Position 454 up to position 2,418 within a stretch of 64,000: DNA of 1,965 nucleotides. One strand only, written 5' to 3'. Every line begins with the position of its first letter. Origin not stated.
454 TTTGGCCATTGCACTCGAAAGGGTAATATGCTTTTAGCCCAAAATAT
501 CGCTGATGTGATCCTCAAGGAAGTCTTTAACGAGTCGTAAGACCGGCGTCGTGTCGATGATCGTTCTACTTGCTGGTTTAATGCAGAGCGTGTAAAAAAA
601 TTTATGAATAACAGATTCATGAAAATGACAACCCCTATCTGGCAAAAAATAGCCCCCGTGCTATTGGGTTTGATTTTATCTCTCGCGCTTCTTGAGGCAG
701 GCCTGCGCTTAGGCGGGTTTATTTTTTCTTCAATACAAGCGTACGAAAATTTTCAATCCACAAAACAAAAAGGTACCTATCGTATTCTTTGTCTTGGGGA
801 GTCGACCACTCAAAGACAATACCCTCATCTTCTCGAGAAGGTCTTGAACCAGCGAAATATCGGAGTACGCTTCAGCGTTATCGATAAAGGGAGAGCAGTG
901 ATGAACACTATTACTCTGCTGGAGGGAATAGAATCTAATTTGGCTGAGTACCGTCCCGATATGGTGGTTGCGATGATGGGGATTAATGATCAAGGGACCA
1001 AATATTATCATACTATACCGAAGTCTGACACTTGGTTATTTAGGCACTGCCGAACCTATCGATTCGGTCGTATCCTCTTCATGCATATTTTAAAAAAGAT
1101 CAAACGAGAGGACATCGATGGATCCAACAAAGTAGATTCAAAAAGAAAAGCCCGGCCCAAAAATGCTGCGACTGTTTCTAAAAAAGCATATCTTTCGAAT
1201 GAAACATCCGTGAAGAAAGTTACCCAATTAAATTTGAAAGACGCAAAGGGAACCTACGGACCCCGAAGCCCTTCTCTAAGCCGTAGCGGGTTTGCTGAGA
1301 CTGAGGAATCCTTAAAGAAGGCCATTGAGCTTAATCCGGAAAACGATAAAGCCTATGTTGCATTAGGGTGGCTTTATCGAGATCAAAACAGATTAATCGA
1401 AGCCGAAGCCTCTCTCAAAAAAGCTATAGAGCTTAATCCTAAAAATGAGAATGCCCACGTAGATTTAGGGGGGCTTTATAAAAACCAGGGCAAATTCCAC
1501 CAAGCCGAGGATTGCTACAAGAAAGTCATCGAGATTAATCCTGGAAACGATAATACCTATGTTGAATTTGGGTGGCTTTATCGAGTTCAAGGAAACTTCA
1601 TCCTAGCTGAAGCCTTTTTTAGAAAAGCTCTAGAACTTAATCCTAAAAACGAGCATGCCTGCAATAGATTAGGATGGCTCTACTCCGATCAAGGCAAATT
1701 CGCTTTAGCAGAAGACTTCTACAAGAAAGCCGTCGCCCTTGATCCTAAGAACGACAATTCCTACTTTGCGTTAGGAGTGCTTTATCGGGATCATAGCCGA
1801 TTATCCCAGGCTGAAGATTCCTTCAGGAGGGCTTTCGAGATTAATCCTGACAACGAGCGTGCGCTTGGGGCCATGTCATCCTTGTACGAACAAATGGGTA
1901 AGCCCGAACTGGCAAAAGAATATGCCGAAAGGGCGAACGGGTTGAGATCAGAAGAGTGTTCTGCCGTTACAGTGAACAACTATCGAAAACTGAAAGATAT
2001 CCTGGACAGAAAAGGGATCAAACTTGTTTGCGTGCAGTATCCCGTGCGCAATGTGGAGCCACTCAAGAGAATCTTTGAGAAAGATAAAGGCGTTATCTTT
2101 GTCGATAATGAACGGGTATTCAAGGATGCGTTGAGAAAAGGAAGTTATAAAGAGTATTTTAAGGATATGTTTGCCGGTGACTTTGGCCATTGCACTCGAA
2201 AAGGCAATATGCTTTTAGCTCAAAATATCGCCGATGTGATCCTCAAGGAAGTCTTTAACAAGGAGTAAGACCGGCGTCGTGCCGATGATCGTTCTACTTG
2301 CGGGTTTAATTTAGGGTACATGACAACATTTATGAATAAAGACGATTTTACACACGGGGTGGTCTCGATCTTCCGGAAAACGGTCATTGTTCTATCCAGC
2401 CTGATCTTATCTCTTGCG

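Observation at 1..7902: Tandem array of at least four paralogous membrane-anchored SGNH hydrolases split by a TPR array, followed by a GT-C-like membrane protein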

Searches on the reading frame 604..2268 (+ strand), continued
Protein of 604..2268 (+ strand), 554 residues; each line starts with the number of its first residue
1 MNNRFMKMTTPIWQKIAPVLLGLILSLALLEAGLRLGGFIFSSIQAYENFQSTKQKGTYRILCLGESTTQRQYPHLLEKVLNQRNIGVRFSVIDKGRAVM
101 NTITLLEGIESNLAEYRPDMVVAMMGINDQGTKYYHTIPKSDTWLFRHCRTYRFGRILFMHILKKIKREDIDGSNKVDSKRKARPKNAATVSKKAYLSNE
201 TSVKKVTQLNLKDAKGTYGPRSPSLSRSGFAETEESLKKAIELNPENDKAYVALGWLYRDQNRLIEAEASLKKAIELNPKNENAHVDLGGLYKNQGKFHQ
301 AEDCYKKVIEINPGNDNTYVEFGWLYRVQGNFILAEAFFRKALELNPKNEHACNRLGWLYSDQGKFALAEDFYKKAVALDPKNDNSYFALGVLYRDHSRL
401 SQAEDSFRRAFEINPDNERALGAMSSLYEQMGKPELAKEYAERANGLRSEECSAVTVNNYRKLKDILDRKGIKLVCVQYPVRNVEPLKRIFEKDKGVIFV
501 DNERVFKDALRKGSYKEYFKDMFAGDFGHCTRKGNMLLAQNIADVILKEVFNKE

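Call 19: search_protein_families(library=pfam, proteins=[L004:12456-14660:+, L004:5373-8132:+], max_evalue=1)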
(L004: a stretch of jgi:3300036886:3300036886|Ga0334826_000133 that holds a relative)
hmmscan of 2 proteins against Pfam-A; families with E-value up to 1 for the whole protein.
L004:12456-14660:+ (734 aa): 41 families (the best 25 are shown)
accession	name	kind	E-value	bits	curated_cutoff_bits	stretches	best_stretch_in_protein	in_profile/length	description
PF13431.12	TPR_17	-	8.1e-78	250.7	24.4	10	280-312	1-33/34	Tetratricopeptide repeat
PF00515.34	TPR_1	-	2.2e-74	242.9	27.8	10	532-563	3-34/34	Tetratricopeptide repeat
PF13181.12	TPR_8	-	1.5e-68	221.6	25.7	12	498-529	3-34/34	Tetratricopeptide repeat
PF07719.23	TPR_2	-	2.7e-62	202.2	27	10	498-529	3-34/34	Tetratricopeptide repeat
PF13414.12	TPR_11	-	5.9e-52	173.5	26.8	10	503-544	1-42/42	TPR repeat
PF14559.12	TPR_19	-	2.8e-47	159.3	25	11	213-264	14-64/68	Tetratricopeptide repeat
PF13424.12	TPR_12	-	1.3e-41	141.1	30.1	8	429-491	4-74/77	Tetratricopeptide repeat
PF13432.12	TPR_16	-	2.6e-40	136.8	32.7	5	535-597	2-64/65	Tetratricopeptide repeat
PF13428.12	TPR_14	-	2.5e-34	114.6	23.5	10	497-537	2-42/44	Tetratricopeptide repeat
PF23914.1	TPR_CcmH_CycH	-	2.3e-32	112.5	42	4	485-599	39-156/158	Cytochrome c-type biogenesis protein H TPR domain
PF13176.12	TPR_7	-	1.2e-31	106.5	27.9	2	532-560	1-29/36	Tetratricopeptide repeat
PF13374.12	TPR_10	-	1.5e-25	88.8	27.5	4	430-457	4-31/42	Tetratricopeptide repeat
PF13174.12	TPR_6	-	6.8e-20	70.7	26.3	2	498-528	2-32/33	Tetratricopeptide repeat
PF25063.1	ARM_TT21_C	-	9.1e-17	62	35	4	361-429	96-164/209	Tetratricopeptide repeat protein 21 C-terminal ARM domain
PF24885.1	TPR_NPHP3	-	8.5e-14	51.9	100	4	470-616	64-234/239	Nephrocystin-3 TPR domain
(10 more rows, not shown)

L004:5373-8132:+ (919 aa): 42 families (the best 25 are shown)
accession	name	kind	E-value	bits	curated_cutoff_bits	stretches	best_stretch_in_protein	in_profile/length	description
PF00515.34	TPR_1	-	1.1e-109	354.7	27.8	15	343-374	2-33/34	Tetratricopeptide repeat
PF07719.23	TPR_2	-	8.7e-96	306.7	27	15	343-374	2-33/34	Tetratricopeptide repeat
PF13181.12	TPR_8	-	6.7e-93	297.5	25.7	15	343-374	2-33/34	Tetratricopeptide repeat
PF13431.12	TPR_17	-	6e-89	285.5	24.4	15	535-566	2-33/34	Tetratricopeptide repeat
PF13414.12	TPR_11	-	4.4e-78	257.2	26.8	14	386-424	4-42/42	TPR repeat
PF14559.12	TPR_19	-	8.1e-69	228.3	25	13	353-416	2-64/68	Tetratricopeptide repeat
PF13432.12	TPR_16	-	2.4e-64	213.7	32.7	9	346-407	1-62/65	Tetratricopeptide repeat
PF13424.12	TPR_12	-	1.9e-62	207.8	30.1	9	347-405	8-74/77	Tetratricopeptide repeat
PF13176.12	TPR_7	-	2.8e-54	177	27.9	8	344-372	1-29/36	Tetratricopeptide repeat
PF13428.12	TPR_14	-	1.1e-52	171.4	23.5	11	343-384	2-43/44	Tetratricopeptide repeat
PF13374.12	TPR_10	-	1.7e-43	145.9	27.5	7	310-337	4-31/42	Tetratricopeptide repeat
PF23914.1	TPR_CcmH_CycH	-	3.9e-41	141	42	5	442-545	48-154/158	Cytochrome c-type biogenesis protein H TPR domain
PF13174.12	TPR_6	-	9.7e-29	98.5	26.3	3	548-579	2-33/33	Tetratricopeptide repeat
PF12895.13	ANAPC3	-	8e-26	90.6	27.2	6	333-401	14-81/82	Anaphase-promoting complex, cyclosome, subunit 3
PF24885.1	TPR_NPHP3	-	2.9e-24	86.2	100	7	513-612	100-215/239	Nephrocystin-3 TPR domain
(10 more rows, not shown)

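Call 25: predict_structure(alignment_id=A1)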
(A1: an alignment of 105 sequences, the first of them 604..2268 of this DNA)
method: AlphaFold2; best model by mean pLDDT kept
length: 554 residues; sequences in the alignment: 105
mean_pLDDT: 78.0   pTM: 0.69
mean pLDDT of the five models: 78.0, 76.7, 75.1, 74.7, 73.9
residues with pLDDT >= 90: 252; 70-90: 168; 50-70: 43; < 50: 91
segments of 3 or more residues with pLDDT < 50: 1-4, 131-143, 145-147, 160-228
pLDDT, mean of each block of 10 residues (from residue 1): 49 79 85 75 77 83 87 93 92 80 77 92 81 36 46 57 42 28 27 25 24 26 42 87 93 85 81 97 92 74 95 95 83 90 97 93 90 97 93 94 97 88 94 95 79 72 94 94 87 87 94 90 81 96 96 88
secondary structure, 60 per line:
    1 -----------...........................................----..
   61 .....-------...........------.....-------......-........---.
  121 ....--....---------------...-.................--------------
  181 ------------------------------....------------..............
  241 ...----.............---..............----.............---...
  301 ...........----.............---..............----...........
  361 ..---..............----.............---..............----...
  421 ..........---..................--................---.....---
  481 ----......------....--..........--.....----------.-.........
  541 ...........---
elements in order: H12-54 E59-65 H73-83 E90-94 H102-107 H109-116 E120-124 H127-130 H150-166 H211-214 H227-243 H248-260 H264-277 H282-294 H298-311 H316-328 H332-345 H350-362 H366-379 H384-396 H400-413 H418-430 H434-451 H454-469 E473-477 H485-490 E497-500 H503-512 H515-518 H532-551

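Call 30: find_related_loci(query=A1, collection=genome_contigs, flank=10000)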
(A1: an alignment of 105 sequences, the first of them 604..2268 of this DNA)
Query A1 (554 aa) in genome_contigs; peptide patterns used: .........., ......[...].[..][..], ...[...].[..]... (x = any residue, [..] = any of these).
596 stretches matched a pattern (row limit reached: there are more); 239 encode a relative of the query (tblastn E <= 1e-3); the best 80 are kept; 75 distinct loci.
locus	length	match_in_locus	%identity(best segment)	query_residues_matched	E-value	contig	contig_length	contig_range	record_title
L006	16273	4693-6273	68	8-554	0e+0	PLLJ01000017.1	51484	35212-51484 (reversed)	MAG: Candidatus Omnitrophota bacterium isolate fen_1321 73.20120800_E3X.43_contig_3476, whole genome shotgun sequence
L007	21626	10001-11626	56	28-551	0e+0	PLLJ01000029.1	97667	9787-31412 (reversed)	MAG: Candidatus Omnitrophota bacterium isolate fen_1321 73.20120800_E3X.43_contig_547, whole genome shotgun sequence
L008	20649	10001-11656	58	7-553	0e+0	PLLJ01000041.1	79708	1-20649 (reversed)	MAG: Candidatus Omnitrophota bacterium isolate fen_1321 73.20120800_E3X.43_contig_3968, whole genome shotgun sequence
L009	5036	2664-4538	50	4-554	0e+0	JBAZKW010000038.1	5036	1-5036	MAG: Candidatus Margulisiibacteriota bacterium isolate SO_2017_LW4_153 scaffold_32821_c1_LW137-91_2017, whole genome sho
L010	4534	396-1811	54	14-551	0e+0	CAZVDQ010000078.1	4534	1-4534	MAG TPA_asm: uncultured Mariniplasma sp. isolate binchicken_co181_473 genome assembly, contig: NODE_44465_length_4534_co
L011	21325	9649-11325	49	31-553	1e-167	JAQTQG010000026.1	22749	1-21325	MAG: Candidatus Omnitrophota bacterium isolate STB_134 NODE_5015_length_22749_cov_5.664486_Sandtown_B, whole genome shot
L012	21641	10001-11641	48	1-553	1e-167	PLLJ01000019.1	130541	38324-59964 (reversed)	MAG: Candidatus Omnitrophota bacterium isolate fen_1321 73.20120800_E3X.43_contig_311, whole genome shotgun sequence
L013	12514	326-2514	48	5-554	4e-165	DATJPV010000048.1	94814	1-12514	MAG TPA_asm: Patescibacteria group bacterium isolate SMAG_U14922 k141_3240974, whole genome shotgun sequence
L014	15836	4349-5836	51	31-553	2e-164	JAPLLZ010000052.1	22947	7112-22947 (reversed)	MAG: Candidatus Omnitrophota bacterium isolate LacPavin_0419_WC90_MAG_39_8 LacPavin_0419_WC90_scaffold_614113, whole gen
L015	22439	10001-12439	48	10-553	6e-158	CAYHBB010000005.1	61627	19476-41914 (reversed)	MAG TPA_asm: uncultured Planctomycetales bacterium isolate ERP119294_co2_534 genome assembly, contig: k141_4928140, whol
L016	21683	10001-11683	47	14-545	4e-157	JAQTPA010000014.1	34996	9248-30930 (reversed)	MAG: Candidatus Omnitrophota bacterium isolate STB_105 NODE_2559_length_34996_cov_19.711778_Sandtown_B, whole genome sho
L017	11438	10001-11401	49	14-553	8e-155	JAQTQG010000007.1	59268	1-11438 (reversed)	MAG: Candidatus Omnitrophota bacterium isolate STB_134 NODE_1055_length_59268_cov_5.646523_Sandtown_B, whole genome shot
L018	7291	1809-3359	48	7-551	7e-154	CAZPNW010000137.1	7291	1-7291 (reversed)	MAG TPA_asm: uncultured Planctomycetales bacterium isolate binchicken_co216_53 genome assembly, contig: k141_4082631, wh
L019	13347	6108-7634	45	2-552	3e-152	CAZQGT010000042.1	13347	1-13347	MAG TPA_asm: uncultured Planctomycetales bacterium isolate SRP178699_co1_559 genome assembly, contig: NODE_6157_length_1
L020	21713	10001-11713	43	10-551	1e-151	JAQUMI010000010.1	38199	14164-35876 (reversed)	MAG: Candidatus Omnitrophota bacterium isolate STD1_150 NODE_2091_length_38199_cov_6.333342_Sandtown_D1, whole genome sh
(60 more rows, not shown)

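Call 39: search_protein_families(library=pfam, alignment_id=A3, max_evalue=0.00001)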
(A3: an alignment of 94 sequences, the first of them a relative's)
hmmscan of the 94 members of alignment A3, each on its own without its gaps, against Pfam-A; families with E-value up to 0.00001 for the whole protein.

A. member 1, L007:11718-12458:- (247 aa): 1 family
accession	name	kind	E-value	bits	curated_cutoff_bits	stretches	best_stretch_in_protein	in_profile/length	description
PF21842.1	DUF6901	-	3.8e-75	252.6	27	1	23-243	2-221/222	Domain of unknown function (DUF6901)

B. families by the number of members that match (of 94 scanned): 126 families (the first 25 are shown)
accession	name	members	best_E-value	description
PF04055.27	Radical_SAM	19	2.2e-49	Radical SAM superfamily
PF02310.24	B12-binding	8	6.7e-20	B12 binding domain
PF02543.21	Carbam_trans_N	7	8.3e-81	Carbamoyltransferase N-terminus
PF16861.10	Carbam_trans_C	7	1.8e-76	Carbamoyltransferase C-terminus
PF00535.33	Glycos_transf_2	6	2.5e-32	Glycosyl transferase family 2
PF13186.11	SPASM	6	1.6e-13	Iron-sulfur cluster-binding domain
PF13424.12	TPR_12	5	7.9e-55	Tetratricopeptide repeat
PF00534.26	Glycos_transf_1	5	8.1e-43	Glycosyl transferases group 1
PF13692.12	Glyco_trans_1_4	5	2.7e-38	Glycosyl transferases group 1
PF01078.27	Mg_chelatase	4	2.1e-95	Magnesium chelatase, subunit ChlI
PF00515.34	TPR_1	4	1.6e-81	Tetratricopeptide repeat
PF13181.12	TPR_8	4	5.9e-79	Tetratricopeptide repeat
PF13414.12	TPR_11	4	1e-73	TPR repeat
PF07719.23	TPR_2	4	4.8e-72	Tetratricopeptide repeat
PF13432.12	TPR_16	4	2.8e-47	Tetratricopeptide repeat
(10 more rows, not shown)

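Call 43: search_protein_families(library=pfam, alignment_id=A4, max_evalue=0.001)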
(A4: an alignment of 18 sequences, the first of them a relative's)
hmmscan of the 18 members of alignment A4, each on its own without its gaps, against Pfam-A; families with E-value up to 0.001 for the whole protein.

A. member 1, L011:16304-17719:+ (472 aa): 2 families
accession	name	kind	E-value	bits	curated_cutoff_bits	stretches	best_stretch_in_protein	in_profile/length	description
PF03772.21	Competence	-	2.7e-49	168.4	23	1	226-471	1-244/270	Competence protein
PF13567.11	DUF4131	-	1.1e-13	51.7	31.6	1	26-181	7-161/165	Domain of unknown function (DUF4131)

B. families by the number of members that match (of 18 scanned): 48 families (the first 25 are shown)
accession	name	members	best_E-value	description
PF00515.34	TPR_1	4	9.1e-54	Tetratricopeptide repeat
PF13414.12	TPR_11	4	2.8e-45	TPR repeat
PF07719.23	TPR_2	4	3.1e-39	Tetratricopeptide repeat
PF13431.12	TPR_17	4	3.4e-36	Tetratricopeptide repeat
PF13181.12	TPR_8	4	1.6e-34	Tetratricopeptide repeat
PF13432.12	TPR_16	4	1.6e-24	Tetratricopeptide repeat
PF13424.12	TPR_12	4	4.3e-23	Tetratricopeptide repeat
PF14559.12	TPR_19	4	9.8e-23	Tetratricopeptide repeat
PF13428.12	TPR_14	4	3e-22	Tetratricopeptide repeat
PF13374.12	TPR_10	4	1.9e-16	Tetratricopeptide repeat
PF13371.12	TPR_9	3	1.5e-16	Tetratricopeptide repeat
PF13174.12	TPR_6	3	9.7e-12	Tetratricopeptide repeat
PF13231.12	PMT_2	3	1.7e-10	Dolichyl-phosphate-mannose-protein mannosyltransferase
PF03772.21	Competence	2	2.7e-49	Competence protein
PF13176.12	TPR_7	2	4.1e-15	Tetratricopeptide repeat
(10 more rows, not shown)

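Call 76: search_protein_families(library=pfam, alignment_id=A7, max_evalue=0.0001)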
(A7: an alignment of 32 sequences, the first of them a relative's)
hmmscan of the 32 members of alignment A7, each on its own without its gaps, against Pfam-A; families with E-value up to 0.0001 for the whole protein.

A. member 1, L012:7975-9852:+ (626 aa): 1 family
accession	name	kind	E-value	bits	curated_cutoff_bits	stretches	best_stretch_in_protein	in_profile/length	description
PF13231.12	PMT_2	-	9.4e-08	32.9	26.1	1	81-230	13-159/160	Dolichyl-phosphate-mannose-protein mannosyltransferase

B. families by the number of members that match (of 32 scanned): 20 families
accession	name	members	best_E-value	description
PF13231.12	PMT_2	14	6.7e-15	Dolichyl-phosphate-mannose-protein mannosyltransferase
PF00209.24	SNF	2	8.6e-54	Sodium:neurotransmitter symporter family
PF00324.27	AA_permease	1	1.6e-48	Amino acid permease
PF07690.21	MFS_1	1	3.6e-41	Major Facilitator Superfamily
PF00664.28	ABC_membrane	1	5.6e-35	ABC transporter transmembrane region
PF00005.33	ABC_tran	1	9.6e-32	ABC transporter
PF11700.14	ATG22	1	3.1e-29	Vacuole effluxer Atg22 like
PF03706.18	LPG_synthase_TM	1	5.9e-29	Lysylphosphatidylglycerol synthase TM region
PF03062.24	MBOAT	1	4.6e-28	MBOAT, membrane-bound O-acyltransferase family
PF21554.2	CCC_C_2nd_pro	1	4.6e-26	Prokaryotic cation-chloride cotransporter, C-terminal domain, 2nd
PF13520.12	AA_permease_2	1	1.2e-20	Amino acid permease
PF04932.20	Wzy_C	1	1.1e-18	O-Antigen ligase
PF21555.2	CCC_C_1st_pro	1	3.9e-17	Prokaryotic cation-chloride cotransporter, C-terminal domain, 1st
PF02517.21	Rce1-like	1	7.1e-12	Type II CAAX prenyl endopeptidase Rce1-like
PF12832.13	MFS_1_like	1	5e-11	MFS_1 like family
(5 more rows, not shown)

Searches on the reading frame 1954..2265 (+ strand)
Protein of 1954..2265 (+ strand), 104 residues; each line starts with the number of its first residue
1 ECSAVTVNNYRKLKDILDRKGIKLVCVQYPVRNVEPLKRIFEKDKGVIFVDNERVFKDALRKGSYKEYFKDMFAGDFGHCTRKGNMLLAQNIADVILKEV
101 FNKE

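Call 6: search_protein_families(library=pfam, proteins=[window:1954-2265:+], max_evalue=1)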
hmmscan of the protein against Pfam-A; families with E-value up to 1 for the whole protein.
seq(104 aa): 1 family
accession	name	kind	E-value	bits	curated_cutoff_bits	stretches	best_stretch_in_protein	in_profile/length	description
PF00466.25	Ribosomal_L10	-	0.056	13.9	22.8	1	29-85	31-87/100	Ribosomal protein L10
